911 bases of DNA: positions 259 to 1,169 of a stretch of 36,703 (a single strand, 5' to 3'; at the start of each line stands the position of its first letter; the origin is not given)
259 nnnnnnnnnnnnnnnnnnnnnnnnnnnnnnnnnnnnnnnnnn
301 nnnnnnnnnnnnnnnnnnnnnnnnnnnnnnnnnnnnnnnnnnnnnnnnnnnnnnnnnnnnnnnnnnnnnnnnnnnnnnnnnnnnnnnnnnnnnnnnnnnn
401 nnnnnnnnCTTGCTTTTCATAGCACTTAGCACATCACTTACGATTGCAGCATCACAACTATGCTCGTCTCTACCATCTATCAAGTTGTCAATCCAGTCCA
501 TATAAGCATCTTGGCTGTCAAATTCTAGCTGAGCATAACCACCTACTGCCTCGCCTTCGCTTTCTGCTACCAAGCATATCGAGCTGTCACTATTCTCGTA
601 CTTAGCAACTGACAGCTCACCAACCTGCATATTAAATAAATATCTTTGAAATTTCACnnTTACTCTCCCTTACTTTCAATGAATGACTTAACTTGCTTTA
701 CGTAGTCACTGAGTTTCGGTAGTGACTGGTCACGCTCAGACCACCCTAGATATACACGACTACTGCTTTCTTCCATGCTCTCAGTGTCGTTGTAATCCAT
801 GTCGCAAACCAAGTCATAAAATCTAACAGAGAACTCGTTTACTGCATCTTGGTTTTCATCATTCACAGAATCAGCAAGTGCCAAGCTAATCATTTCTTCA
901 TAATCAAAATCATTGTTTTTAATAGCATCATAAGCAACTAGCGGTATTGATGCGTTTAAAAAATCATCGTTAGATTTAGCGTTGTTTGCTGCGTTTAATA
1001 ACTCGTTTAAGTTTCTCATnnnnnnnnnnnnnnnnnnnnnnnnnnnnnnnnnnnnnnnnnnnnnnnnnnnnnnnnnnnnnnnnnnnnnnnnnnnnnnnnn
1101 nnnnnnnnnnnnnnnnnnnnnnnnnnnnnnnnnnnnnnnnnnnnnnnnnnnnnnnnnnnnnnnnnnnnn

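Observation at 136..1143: Self-contained acidic two-gene cassette downstream of Q with acr-aca-like architecture (candidate novel anti-defence locus)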

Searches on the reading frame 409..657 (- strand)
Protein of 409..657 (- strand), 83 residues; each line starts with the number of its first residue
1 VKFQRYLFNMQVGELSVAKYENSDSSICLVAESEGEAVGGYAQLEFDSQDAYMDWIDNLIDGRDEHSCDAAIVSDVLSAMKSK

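Call 41: search_solved_structures(query=A4, max_evalue=10, show_alignments=2)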
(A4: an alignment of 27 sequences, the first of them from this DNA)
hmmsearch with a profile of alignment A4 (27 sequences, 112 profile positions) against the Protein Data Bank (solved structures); distinct sequences matched with E-value up to 10: 6.
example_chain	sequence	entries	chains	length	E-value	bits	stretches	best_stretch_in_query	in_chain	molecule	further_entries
6b46_I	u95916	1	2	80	4.2e-05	26.8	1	3-58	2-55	Anti-CRISPR protein AcrF1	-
2lw5_A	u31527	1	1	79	6.2e-05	26.2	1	4-58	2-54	ACR30-35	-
5xlo_N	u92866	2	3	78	9.4e-05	25.7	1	4-58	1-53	Uncharacterized protein AcrF1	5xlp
6anv_A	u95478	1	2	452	0.00041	23.6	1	3-58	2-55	anti-CRISPR protein AcrF1 fused with C-terminal MBP tag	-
5uz9_I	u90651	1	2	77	0.0013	22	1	5-58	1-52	Anti-CRISPR protein Acr30-35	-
5wh8_A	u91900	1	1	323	0.29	14.4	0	43-64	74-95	Putative carbohydrate-active enzyme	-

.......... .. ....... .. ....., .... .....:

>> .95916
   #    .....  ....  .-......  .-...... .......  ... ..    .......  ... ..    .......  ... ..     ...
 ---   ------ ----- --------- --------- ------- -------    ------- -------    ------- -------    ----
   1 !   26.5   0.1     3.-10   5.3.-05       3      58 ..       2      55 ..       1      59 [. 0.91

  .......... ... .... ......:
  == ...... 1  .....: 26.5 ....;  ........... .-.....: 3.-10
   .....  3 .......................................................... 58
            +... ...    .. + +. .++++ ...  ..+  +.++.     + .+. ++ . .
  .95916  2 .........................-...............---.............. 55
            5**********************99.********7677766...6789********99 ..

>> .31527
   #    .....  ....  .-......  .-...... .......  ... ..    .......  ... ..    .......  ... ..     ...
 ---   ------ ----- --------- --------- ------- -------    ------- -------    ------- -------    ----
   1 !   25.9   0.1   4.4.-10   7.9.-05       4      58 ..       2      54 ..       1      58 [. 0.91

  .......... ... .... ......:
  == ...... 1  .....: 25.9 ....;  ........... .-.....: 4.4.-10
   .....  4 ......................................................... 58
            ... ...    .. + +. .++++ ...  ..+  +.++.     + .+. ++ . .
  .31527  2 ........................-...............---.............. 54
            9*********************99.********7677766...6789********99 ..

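Call 96: search_protein_families(library=pfam, alignment_id=A4, max_evalue=10)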
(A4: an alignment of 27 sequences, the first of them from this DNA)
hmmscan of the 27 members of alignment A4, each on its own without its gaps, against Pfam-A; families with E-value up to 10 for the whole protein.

A. member 1, seq(83 aa): 1 family
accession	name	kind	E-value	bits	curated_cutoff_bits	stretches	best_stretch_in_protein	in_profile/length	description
PF20829.2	Acr30-35_AcrF1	-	0.19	12.4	30.5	1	1-58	1-56/78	Anti-CRISPR protein Acr30-35/AcrF1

B. families by the number of members that match (of 27 scanned): 20 families
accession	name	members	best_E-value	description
PF20829.2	Acr30-35_AcrF1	7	0.00017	Anti-CRISPR protein Acr30-35/AcrF1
PF21983.2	NikA-like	1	0.00065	Mobilization protein NikA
PF25061.1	RRM_fung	1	0.0022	Fungal RNA-binding domain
PF14657.12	Arm-DNA-bind_4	1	0.017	Arm DNA-binding domain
PF00038.26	Filament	1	0.018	Intermediate filament protein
PF19807.5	DUF6290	1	0.019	Family of unknown function (DUF6290)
PF01725.21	Ham1p_like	1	0.024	Ham1 family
PF09320.16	DUF1977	1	0.029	Domain of unknown function (DUF1977)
PF20304.3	Sp-CxC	1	0.037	Small protein from certain CxC ATPase-based DNA modification systems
PF16706.11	Izumo-Ig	1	0.048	Izumo-like Immunoglobulin domain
PF18793.7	nos_propeller_2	1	0.065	Nitrous oxide reductase propeller repeat 2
PF03568.22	Peptidase_C50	1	0.076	Peptidase family C50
PF03243.20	MerB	1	0.077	Alkylmercury lyase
PF02520.22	ANIS5_cation-bd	1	0.11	SXP/RAL-2 family protein Ani s 5-like, metal-binding domain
PF04777.18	Evr1_Alr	1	0.13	Erv1 / Alr family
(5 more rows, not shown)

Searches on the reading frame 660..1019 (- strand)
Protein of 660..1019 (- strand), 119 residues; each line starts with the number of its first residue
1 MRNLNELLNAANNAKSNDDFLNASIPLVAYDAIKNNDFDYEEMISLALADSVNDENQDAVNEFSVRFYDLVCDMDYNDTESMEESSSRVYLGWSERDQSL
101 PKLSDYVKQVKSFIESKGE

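Call 4: search_protein_families(library=pfam, proteins=[window:660-1019:-], max_evalue=1)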
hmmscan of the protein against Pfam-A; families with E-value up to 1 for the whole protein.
window:660-1019:- (119 aa): 0 families

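Call 5: search_protein_families(library=phrogs, proteins=[window:660-1019:-], max_evalue=1)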
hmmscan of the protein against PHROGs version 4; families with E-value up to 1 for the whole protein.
window:660-1019:- (119 aa): 3 families
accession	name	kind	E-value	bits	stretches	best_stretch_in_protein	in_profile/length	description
phrog_29072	-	unknown function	0.061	14.6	1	41-109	10-78/85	-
phrog_24328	-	unknown function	0.085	14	1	12-63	5-57/136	-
phrog_29520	-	unknown function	0.16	13.5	1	33-74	19-59/91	-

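Call 9: find_homologous_proteins(query=window:660-1019:-)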
Query window:660-1019:- (119 aa): 2 proteins with E <= 0.001 among 7 candidates.
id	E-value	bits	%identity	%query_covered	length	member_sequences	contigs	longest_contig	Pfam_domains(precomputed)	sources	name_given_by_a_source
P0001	1.8e-61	223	92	100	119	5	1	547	-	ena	-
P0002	4.6e-20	90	48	96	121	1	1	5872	-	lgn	-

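Call 13: find_encoding_contigs(protein=P0002, flank=10000)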
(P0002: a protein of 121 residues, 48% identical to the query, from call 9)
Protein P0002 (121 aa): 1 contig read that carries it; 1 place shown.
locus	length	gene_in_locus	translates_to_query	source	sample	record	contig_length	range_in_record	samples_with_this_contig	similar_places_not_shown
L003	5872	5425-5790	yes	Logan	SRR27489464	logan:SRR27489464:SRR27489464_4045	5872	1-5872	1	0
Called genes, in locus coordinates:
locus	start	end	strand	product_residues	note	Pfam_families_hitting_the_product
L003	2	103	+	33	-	?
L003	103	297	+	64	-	-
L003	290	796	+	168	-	-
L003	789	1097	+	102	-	PF06147:DUF968 (weak)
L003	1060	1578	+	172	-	-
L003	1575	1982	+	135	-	PF06530:Phage_antitermQ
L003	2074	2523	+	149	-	-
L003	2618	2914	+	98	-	-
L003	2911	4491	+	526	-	PF00270:DEAD, PF04851:ResIII, PF18766:SWI2_SNF2 (weak), PF00271:Helicase_C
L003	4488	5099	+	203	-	PF01555:N6_N4_Mtase, PF03602:Cons_hypoth95 (weak)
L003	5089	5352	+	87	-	-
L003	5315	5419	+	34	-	-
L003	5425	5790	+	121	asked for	-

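Call 21: find_homologous_proteins(query=A2, max_evalue=10)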
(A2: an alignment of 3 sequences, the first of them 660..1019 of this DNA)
Query A2 (3 sequences) (119 aa, profile of the alignment): 4 proteins with E <= 10 among 123 candidates.
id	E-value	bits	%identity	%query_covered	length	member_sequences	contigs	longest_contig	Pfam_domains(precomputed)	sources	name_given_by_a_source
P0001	1.8e-63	230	92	100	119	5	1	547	-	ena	-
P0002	1.7e-54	201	48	96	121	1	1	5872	-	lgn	-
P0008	9.1e-34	134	50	99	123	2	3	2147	-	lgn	-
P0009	1.9e-32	130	53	97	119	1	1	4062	-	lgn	-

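Call 23: find_encoding_contigs(protein=P0009, flank=10000)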
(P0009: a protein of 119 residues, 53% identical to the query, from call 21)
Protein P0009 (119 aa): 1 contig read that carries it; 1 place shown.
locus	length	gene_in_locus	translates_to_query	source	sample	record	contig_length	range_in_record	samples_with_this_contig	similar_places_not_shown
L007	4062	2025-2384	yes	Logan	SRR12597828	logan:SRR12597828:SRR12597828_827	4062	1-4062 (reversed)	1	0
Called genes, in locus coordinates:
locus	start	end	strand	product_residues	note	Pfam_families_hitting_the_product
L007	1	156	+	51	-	?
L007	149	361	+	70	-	-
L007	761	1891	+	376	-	PF13356:Arm-DNA-bind_3, PF22022:Phage_int_M, PF00589:Phage_integrase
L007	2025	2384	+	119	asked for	-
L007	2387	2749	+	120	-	-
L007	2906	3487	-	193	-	PF11860:Muramidase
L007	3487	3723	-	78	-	-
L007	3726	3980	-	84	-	-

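Call 24: find_encoding_contigs(protein=P0008, flank=10000)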
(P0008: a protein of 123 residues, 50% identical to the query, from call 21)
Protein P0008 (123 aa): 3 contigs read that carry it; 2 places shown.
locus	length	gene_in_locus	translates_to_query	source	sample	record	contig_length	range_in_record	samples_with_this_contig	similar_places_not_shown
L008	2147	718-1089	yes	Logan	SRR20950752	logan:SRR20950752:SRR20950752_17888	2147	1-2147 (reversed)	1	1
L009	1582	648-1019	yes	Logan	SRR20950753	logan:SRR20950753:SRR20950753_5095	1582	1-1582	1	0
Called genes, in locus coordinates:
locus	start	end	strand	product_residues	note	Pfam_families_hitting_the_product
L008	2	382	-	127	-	?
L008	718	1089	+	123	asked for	-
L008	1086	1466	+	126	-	-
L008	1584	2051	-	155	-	-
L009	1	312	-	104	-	?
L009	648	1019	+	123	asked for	-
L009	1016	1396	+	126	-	-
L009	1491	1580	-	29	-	?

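Call 53: search_solved_structures(query=A5, max_evalue=10, show_alignments=2)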
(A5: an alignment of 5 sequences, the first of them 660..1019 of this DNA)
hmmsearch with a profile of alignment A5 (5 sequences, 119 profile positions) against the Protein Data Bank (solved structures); distinct sequences matched with E-value up to 10: 5.
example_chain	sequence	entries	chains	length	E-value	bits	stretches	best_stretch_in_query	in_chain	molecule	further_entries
5hus_A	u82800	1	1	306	0.14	15.6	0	25-71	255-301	trehalose synthase regulatory protein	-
6lvr_C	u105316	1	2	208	0.53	13.7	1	40-84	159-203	Proteinaceous RNase P 1, chloroplastic/mitochondrial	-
3ifq_C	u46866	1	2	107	0.6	13.6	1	27-74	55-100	E-cadherin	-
6au8_A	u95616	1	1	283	1.1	12.7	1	35-84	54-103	Golgi to ER traffic protein 4 homolog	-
7ru9_C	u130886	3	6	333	1.3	12.4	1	35-83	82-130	Golgi to ER traffic protein 4 homolog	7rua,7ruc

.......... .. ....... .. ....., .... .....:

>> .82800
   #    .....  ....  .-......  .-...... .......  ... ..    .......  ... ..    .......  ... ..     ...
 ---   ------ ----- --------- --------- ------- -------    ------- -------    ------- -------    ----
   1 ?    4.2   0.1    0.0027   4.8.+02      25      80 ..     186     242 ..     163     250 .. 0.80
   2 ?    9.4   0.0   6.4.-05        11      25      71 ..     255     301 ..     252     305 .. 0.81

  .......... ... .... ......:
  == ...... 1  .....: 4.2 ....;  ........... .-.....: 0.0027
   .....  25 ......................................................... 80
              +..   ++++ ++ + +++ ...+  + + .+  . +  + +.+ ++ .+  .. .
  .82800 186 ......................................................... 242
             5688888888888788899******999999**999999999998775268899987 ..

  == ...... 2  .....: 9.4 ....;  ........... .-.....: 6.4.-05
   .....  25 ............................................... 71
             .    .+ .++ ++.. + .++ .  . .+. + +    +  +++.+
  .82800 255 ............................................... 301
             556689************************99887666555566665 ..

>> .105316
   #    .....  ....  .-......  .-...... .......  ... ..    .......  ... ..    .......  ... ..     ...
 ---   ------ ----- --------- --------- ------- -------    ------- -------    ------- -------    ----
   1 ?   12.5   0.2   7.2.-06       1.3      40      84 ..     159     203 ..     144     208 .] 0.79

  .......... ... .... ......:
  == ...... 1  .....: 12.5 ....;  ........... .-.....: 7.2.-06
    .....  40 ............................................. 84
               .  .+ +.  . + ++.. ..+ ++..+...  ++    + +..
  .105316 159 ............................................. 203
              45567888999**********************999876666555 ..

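Call 66: predict_structure(alignment_id=A5)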
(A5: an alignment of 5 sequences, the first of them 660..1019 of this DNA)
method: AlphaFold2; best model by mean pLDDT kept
length: 119 residues; sequences in the alignment: 5
mean_pLDDT: 86.7   pTM: 0.78
mean pLDDT of the five models: 86.7, 85.3, 84.6, 79.7, 77.9
residues with pLDDT >= 90: 56; 70-90: 57; 50-70: 5; < 50: 1
segments of 3 or more residues with pLDDT < 50: none
pLDDT, mean of each block of 10 residues (from residue 1): 84 94 93 84 81 91 93 85 79 83 92 81
secondary structure, 60 per line:
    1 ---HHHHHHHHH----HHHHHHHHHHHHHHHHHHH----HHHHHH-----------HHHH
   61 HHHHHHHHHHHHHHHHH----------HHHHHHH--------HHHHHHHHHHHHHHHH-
elements in order: H4-12 H17-35 H40-45 H57-77 H88-94 H103-118

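Call 72: fold_search(model_id=the predicted structure, library=pdb)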
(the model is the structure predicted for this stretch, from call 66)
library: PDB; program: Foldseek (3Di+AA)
matches with E <= 10: 39; with E <= 0.001: 0
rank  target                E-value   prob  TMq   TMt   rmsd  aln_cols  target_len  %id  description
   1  7v6q_D                3.5e+00  0.03  0.18  0.13  13.5       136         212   12  Crystal structure of sNASP-ASF1A-H3.1-H4 complex (released 2021-12-29)
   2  5h78_A                4.7e+00  0.04  0.23  0.16  17.9       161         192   12  Crystal structure of the PKA-DHR14 fusion protein (released 2017-06-28)
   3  8gqr_A                5.0e+00  0.08  0.26  0.11   8.4        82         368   20  Crystal structure of VioD with FAD (released 2023-03-29)
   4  5cwh                  5.0e+00  0.04  0.23  0.18  15.9       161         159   12  Crystal structure of de novo designed helical repeat protein DHR14 (released 2015-12-16)
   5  6g70_A                5.5e+00  0.08  0.31  0.09  15.7       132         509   16  Structure of murine Prpf39 (released 2019-04-03)
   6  6ot9_A                5.5e+00  0.05  0.22  0.24  12.5       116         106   13  Bimetallic dodecameric cage design 1 (BMC1) from cytochrome cb562 (released 2020-01-29)
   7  5m4y_C                5.5e+00  0.04  0.24  0.17  14.2       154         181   12  Crystal structure of the Sec3/Sso2 complex at 2.20 angstrom resolution (released 2017-02-08)
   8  4je9_A                5.8e+00  0.05  0.22  0.25  12.4       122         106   11  Crystal structure of an engineered metal-free RIDC1 construct with four interfacial disulfide bonds (released 2013-08-21)
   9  9x1w                  6.2e+00  0.03  0.18  0.23  15.4       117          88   14  Crystal structure of de novo designed complement C9 mini-inhibitor form 1 (released 2026-02-18)
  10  5jcz_E                6.8e+00  0.08  0.34  0.15   7.6       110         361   16  Rab11 bound to MyoVa-GTD (released 2016-09-28)
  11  7wb4_g                6.8e+00  0.03  0.25  0.07  13.6       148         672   15  Cryo-EM structure of the NR subunit from X. laevis NPC (released 2022-03-02)
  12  9tvu_t                6.8e+00  0.02  0.16  0.16  10.6        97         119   14  Structure of the Chlamydomonas reinhardtii chlororibosome (released 2026-02-18)
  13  2dqb_E                7.2e+00  0.03  0.22  0.10  13.6       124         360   14  Crystal structure of dNTP triphosphohydrolase from Thermus thermophilus HB8, which is homologous to dGTP triphosphohyd (released 2007-01-23)
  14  8sjf                  7.2e+00  0.03  0.19  0.21  12.4       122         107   12  Apo Structure of Computationally Designed Homotrimer Tet4 (released 2023-07-05)
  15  9png_A                7.6e+00  0.04  0.22  0.25  12.6       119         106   13  Co-bound structure of the H77C variant of TriCyt2 (released 2025-10-22)
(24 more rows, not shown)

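Call 78: find_related_loci(query=A5, collection=viral_contigs, flank=5000)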
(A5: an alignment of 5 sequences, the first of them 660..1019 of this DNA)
Query A5 (119 aa) in viral_contigs; peptide patterns used: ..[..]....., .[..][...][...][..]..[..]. (x = any residue, [..] = any of these).
97 stretches matched a pattern, but none encodes a relative of the query by tblastn (E <= 1e-3).

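Call 82: search_protein_families(library=padloc, proteins=[window:660-1019:-], max_evalue=1)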
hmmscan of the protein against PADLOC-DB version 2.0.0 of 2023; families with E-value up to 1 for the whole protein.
window:660-1019:- (119 aa): 0 families

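Call 86: fold_search(model_id=the predicted structure, library=viral)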
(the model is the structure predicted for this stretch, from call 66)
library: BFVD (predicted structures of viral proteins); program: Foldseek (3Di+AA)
matches with E <= 10: 54; with E <= 0.001: 0
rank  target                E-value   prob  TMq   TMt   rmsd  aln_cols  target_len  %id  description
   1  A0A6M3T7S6            1.3e+00  0.08  0.22  0.15  15.0       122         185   16  (no name in the UniProt tables at hand)
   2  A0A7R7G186            2.9e+00  0.11  0.29  0.13   9.4        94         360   15  (no name in the UniProt tables at hand)
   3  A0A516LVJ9            3.8e+00  0.08  0.28  0.08  16.4       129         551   13  (no name in the UniProt tables at hand)
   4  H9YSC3                3.8e+00  0.06  0.22  0.06  13.7       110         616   14  (no name in the UniProt tables at hand)
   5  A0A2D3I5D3            4.0e+00  0.04  0.20  0.22  16.0       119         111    8  ORF1017 [White spot syndrome virus]
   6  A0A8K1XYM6            4.0e+00  0.03  0.20  0.06  22.5       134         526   14  (no name in the UniProt tables at hand)
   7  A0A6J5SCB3            4.2e+00  0.30  0.24  0.21   2.8        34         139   24  Uncharacterized protein [uncultured Caudovirales phage]
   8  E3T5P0                4.2e+00  0.10  0.25  0.38  10.4        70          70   18  Uncharacterized protein [Cafeteria roenbergensis virus (strain BV-PW1)]
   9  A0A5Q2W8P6            4.2e+00  0.10  0.24  0.35   6.3        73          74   26  (no name in the UniProt tables at hand)
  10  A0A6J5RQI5            4.4e+00  0.04  0.23  0.07  17.5       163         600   10  Uncharacterized protein [uncultured Caudovirales phage]
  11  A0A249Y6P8            4.4e+00  0.03  0.19  0.08  13.8       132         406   11  (no name in the UniProt tables at hand)
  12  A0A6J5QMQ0            4.6e+00  0.07  0.28  0.10  13.5       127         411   12  Uncharacterized protein [uncultured Caudovirales phage]
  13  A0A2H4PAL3            4.6e+00  0.02  0.17  0.11  22.0       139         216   13  (no name in the UniProt tables at hand)
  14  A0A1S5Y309            4.9e+00  0.21  0.30  0.50   5.2        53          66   19  Uncharacterized protein [uncultured archaeal virus]
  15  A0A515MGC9            4.9e+00  0.04  0.22  0.24  12.9       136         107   12  (no name in the UniProt tables at hand)
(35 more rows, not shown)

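Call 93: search_protein_families(library=pfam, proteins=[L007:2387-2749:+, L008:1086-1466:+], max_evalue=1)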
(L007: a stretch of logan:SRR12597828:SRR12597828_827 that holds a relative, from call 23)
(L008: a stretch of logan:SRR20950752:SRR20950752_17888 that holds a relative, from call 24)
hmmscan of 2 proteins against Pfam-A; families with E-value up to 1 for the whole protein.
L007:2387-2749:+ (120 aa): 2 families
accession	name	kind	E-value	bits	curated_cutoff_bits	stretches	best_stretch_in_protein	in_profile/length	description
PF09320.16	DUF1977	-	0.023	15.3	23.4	1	6-39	16-50/108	Domain of unknown function (DUF1977)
PF07012.17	Curlin_rpt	-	0.18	12.2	20.7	1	79-90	10-21/34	Curlin associated repeat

L008:1086-1466:+ (126 aa): 1 family
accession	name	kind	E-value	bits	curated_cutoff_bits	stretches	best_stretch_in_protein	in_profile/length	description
PF22160.1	PSMA-like_C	-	0.093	12.7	26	1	59-104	152-197/243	Maltose-forming alpha-amylase-like, C-terminal domain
